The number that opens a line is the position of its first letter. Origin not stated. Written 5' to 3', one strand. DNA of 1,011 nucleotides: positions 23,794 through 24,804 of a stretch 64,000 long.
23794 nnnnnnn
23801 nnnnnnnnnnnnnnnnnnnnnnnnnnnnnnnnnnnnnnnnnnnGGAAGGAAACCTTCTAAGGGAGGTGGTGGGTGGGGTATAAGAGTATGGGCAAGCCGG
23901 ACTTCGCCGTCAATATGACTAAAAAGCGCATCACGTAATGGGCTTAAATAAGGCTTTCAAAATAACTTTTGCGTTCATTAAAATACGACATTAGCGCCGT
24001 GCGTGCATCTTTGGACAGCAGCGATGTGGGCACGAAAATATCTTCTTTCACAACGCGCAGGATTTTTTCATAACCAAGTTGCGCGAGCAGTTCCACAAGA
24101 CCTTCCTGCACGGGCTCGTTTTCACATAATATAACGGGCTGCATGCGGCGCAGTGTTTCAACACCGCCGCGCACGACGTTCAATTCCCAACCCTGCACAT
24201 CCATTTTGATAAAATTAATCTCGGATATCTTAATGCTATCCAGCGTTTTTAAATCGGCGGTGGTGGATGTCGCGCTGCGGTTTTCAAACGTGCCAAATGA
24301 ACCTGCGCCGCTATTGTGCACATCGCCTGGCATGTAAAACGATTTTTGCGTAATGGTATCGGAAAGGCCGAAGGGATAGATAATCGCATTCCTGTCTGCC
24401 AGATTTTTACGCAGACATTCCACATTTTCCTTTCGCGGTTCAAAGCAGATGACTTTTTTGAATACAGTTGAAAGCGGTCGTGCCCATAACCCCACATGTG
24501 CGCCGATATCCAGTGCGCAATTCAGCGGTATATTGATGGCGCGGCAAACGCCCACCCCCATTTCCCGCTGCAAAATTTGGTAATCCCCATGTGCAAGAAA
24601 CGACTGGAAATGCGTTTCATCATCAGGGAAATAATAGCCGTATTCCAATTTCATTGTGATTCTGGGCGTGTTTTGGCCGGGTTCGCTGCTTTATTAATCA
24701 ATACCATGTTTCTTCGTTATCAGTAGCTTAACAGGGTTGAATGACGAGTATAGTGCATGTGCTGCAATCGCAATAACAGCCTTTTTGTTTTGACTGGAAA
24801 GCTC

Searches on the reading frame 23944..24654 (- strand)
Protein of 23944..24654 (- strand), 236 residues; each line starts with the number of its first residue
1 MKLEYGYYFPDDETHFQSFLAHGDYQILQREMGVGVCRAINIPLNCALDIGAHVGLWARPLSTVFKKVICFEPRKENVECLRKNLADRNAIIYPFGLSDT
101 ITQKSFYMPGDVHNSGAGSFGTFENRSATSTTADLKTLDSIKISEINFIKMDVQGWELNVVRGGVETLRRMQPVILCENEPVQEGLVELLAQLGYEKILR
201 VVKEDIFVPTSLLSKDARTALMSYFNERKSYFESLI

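Call 46: search_protein_families(library=pfam, proteins=[window:23944-24654:-])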
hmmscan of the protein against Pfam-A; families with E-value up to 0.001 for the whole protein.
window:23944-24654:- (236 aa): 1 family
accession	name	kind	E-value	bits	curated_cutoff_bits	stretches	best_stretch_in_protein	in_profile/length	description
PF05050.19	Methyltransf_21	-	5e-16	59.8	22.7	1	49-194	1-170/173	Methyltransferase FkbM domain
